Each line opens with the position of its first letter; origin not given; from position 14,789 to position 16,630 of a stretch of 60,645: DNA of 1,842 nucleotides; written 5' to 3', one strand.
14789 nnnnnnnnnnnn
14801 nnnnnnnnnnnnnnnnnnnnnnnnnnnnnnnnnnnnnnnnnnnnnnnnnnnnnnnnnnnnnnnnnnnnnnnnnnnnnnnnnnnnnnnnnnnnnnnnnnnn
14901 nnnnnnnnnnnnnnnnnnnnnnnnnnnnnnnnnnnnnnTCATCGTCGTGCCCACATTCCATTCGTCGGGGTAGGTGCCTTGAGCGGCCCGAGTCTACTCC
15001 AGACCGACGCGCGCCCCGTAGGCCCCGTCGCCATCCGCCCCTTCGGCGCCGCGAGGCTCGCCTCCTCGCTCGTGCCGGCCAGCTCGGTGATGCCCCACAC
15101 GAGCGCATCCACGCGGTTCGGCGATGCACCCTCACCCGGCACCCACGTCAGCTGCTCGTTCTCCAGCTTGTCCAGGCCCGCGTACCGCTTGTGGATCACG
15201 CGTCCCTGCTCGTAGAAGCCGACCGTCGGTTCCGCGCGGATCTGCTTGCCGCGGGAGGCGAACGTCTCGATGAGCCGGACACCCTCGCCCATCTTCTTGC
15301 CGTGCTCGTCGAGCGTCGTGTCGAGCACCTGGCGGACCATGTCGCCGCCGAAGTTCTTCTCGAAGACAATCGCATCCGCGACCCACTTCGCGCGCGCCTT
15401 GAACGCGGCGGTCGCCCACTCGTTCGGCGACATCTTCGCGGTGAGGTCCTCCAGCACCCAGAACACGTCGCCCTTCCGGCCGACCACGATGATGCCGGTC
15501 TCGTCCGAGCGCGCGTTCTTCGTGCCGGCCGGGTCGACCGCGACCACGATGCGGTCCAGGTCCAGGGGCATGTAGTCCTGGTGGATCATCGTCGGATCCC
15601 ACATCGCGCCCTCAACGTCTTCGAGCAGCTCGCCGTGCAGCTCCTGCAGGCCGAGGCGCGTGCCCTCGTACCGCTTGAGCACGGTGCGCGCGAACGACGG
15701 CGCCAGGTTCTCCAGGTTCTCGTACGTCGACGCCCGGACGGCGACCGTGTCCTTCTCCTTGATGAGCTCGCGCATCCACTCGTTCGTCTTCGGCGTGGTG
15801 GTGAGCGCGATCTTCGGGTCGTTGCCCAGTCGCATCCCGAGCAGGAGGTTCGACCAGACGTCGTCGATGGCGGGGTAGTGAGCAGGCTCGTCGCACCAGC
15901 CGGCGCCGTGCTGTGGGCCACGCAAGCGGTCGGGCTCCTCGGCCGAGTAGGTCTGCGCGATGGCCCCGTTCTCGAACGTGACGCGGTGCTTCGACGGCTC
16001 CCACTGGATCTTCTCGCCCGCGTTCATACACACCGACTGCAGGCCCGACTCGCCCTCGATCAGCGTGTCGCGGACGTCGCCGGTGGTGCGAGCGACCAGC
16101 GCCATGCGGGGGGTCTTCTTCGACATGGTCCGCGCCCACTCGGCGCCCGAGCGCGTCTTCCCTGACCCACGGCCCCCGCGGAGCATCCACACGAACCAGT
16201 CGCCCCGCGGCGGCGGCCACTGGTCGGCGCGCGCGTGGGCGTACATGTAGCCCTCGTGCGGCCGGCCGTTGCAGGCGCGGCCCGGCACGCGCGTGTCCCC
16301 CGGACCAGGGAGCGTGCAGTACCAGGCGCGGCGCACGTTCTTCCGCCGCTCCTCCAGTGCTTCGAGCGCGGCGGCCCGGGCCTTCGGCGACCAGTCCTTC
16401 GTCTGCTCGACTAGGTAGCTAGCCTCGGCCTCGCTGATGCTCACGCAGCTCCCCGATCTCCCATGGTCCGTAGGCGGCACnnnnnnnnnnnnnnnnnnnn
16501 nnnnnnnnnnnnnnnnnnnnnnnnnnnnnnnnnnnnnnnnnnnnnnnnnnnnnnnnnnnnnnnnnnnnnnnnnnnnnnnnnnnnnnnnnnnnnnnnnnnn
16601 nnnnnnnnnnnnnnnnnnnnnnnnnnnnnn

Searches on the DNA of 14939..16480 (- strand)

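Call 70: search_dna_similar(query=L208:1-720:+, collection=phages, mode=distant, max_rows=40)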
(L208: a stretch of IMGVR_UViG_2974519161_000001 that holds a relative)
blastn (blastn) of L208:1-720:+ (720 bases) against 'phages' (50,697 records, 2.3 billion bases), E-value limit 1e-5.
Records with a match: 32; places in all: 60; records where one place covers at least 80% of the query: 27.
Best place of each record, by identity: >=99% 2; 95-99% 4; 90-95% 16; 80-90% 5; 60-80% 5.
By first word of the organism name: Microbacterium 32.
By host as written in the record: Microbacterium foliorum NRRL B-24224 21; Microbacterium foliorum NRRL B-24224 SEA 7; Microbacterium paraoxydans NRRL B-14843 3; Microbacterium foliorum str. NRRL B-24224 1.
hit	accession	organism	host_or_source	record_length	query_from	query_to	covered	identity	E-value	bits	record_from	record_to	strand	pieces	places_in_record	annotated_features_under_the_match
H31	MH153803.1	Microbacterium phage Hyperion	Microbacterium foliorum NRRL B-24224 SEA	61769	1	720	100%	100.0%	0e+0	1299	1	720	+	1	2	1: hypothetical protein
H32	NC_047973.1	Microbacterium phage Hyperion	Microbacterium foliorum NRRL B-24224 SEA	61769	1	720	100%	100.0%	0e+0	1299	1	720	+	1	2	1: hypothetical protein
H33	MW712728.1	Microbacterium phage Quammi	Microbacterium foliorum NRRL B-24224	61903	3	717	99%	96.8%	0e+0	1183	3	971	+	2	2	1: membrane protein | 2: hypothetical protein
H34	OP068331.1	Microbacterium phage Viceroy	Microbacterium foliorum NRRL B-24224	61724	4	717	99%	96.8%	0e+0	1181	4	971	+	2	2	2: membrane protein | 1: hypothetical protein | 3: hypothetical protein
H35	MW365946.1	Microbacterium phage Rudy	Microbacterium foliorum NRRL B-24224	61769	1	717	100%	96.0%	0e+0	1159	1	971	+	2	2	1: membrane protein | 2: hypothetical protein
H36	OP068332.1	Microbacterium phage Wheelie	Microbacterium foliorum NRRL B-24224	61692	1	717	100%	94.2%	0e+0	1096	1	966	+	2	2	2: membrane protein | 1: hypothetical protein | 3: hypothetical protein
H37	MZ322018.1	Microbacterium phage Blab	Microbacterium foliorum NRRL B-24224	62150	1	720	100%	93.0%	0e+0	1060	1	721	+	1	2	1: hypothetical protein | 2: hypothetical protein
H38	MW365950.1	Microbacterium phage Phabia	Microbacterium foliorum NRRL B-24224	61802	1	717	100%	90.6%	0e+0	978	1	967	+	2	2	1: membrane protein | 2: hypothetical protein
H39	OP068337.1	Microbacterium phage Gazebo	Microbacterium foliorum NRRL B-24224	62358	1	720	100%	89.0%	0e+0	929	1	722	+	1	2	1: hypothetical protein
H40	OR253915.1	Microbacterium phage Lonelysoil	Microbacterium foliorum NRRL B-24224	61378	1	679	94%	94.3%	0e+0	1040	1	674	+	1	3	1: hypothetical protein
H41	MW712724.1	Microbacterium phage StrawberryJamm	Microbacterium foliorum NRRL B-24224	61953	3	679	94%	93.5%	0e+0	1010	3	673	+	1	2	1: membrane protein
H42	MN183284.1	Microbacterium phage Mashley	Microbacterium foliorum NRRL B-24224 SEA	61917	1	717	100%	87.5%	0e+0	885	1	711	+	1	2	1: hypothetical protein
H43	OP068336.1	Microbacterium phage Grassboy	Microbacterium foliorum NRRL B-24224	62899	3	717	99%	87.4%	0e+0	869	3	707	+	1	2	1: hypothetical protein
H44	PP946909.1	Microbacterium phage Judebell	Microbacterium foliorum str. NRRL ...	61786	1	717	100%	85.9%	0e+0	813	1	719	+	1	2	hypothetical protein (x2)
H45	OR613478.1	Microbacterium phage BabyDotz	Microbacterium foliorum NRRL B-24224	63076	1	717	100%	85.3%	0e+0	828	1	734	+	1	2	1: membrane protein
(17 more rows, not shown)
